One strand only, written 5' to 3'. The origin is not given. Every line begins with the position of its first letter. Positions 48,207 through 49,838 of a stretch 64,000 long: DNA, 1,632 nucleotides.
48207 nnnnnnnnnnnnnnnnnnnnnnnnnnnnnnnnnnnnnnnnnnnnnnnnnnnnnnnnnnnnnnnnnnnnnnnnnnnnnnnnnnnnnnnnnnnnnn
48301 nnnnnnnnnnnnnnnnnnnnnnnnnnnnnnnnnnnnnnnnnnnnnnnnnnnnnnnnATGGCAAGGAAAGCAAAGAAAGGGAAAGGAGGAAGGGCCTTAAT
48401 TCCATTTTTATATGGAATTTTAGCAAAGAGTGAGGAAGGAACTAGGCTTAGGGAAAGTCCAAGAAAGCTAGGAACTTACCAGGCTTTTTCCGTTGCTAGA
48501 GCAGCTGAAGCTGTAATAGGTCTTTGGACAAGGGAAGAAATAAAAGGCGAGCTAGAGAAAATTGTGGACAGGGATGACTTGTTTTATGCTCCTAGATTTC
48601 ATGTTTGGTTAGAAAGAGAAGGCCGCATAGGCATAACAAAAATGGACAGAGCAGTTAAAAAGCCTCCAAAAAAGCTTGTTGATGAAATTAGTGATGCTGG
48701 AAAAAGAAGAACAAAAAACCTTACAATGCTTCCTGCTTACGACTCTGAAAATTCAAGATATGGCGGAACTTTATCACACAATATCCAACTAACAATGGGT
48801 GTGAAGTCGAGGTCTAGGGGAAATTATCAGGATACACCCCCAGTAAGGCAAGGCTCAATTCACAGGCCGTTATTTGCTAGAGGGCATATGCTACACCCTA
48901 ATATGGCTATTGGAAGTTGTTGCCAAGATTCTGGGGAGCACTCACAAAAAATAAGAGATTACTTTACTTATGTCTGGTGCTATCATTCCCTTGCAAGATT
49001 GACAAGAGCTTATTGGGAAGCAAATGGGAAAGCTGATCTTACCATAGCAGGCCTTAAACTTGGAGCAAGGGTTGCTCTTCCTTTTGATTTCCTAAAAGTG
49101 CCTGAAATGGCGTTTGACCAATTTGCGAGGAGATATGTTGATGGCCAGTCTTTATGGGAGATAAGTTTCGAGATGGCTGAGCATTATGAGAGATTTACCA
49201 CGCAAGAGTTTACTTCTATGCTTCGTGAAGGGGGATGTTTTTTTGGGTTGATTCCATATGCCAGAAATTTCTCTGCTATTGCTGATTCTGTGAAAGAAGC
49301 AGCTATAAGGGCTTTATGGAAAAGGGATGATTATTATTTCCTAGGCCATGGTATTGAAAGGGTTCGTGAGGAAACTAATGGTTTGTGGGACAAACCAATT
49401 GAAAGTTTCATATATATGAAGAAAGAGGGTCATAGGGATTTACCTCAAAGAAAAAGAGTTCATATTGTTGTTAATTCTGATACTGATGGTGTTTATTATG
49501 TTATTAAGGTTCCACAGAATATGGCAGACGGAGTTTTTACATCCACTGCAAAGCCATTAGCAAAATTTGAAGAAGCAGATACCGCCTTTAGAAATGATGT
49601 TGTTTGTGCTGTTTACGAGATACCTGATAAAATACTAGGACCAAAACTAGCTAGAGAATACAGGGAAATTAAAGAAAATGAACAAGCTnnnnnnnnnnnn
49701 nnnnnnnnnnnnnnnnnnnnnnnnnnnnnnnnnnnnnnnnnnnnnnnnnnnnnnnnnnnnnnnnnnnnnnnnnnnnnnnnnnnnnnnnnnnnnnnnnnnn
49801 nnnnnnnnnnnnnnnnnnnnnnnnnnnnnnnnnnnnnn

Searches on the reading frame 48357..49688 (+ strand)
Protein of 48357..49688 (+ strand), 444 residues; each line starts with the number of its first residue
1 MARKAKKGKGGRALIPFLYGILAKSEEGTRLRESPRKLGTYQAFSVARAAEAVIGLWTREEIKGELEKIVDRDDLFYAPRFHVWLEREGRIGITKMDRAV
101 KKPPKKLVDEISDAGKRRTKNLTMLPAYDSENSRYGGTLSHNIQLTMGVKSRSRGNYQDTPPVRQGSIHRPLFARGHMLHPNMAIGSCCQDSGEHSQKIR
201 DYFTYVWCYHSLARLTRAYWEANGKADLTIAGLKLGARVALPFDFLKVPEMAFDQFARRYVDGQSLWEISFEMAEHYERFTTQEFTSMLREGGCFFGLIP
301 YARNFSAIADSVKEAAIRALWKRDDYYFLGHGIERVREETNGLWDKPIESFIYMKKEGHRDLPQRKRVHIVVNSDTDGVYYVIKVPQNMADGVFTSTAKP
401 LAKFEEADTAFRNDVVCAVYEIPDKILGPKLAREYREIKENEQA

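Call 7: search_protein_families(library=pfam, proteins=[window:48357-49688:+], max_evalue=1)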
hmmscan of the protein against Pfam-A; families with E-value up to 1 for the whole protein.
window:48357-49688:+ (444 aa): 3 families
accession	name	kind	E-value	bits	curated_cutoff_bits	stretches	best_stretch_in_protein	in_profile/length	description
PF12153.13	CAP18_C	-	0.12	12.7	20.5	0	59-72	8-21/28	LPS binding domain of CAP18 (C terminal)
PF15057.12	DUF4537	-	0.23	11.9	27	1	370-434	4-70/120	Domain of unknown function (DUF4537)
PF16327.10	CcmF_C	-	0.26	10.9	28.7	1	290-352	244-305/323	Cytochrome c-type biogenesis protein CcmF C-terminal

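Call 8: search_protein_families(library=padloc, proteins=[window:48357-49688:+], max_evalue=1)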
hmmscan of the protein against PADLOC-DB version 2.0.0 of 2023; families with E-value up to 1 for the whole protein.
window:48357-49688:+ (444 aa): 0 families
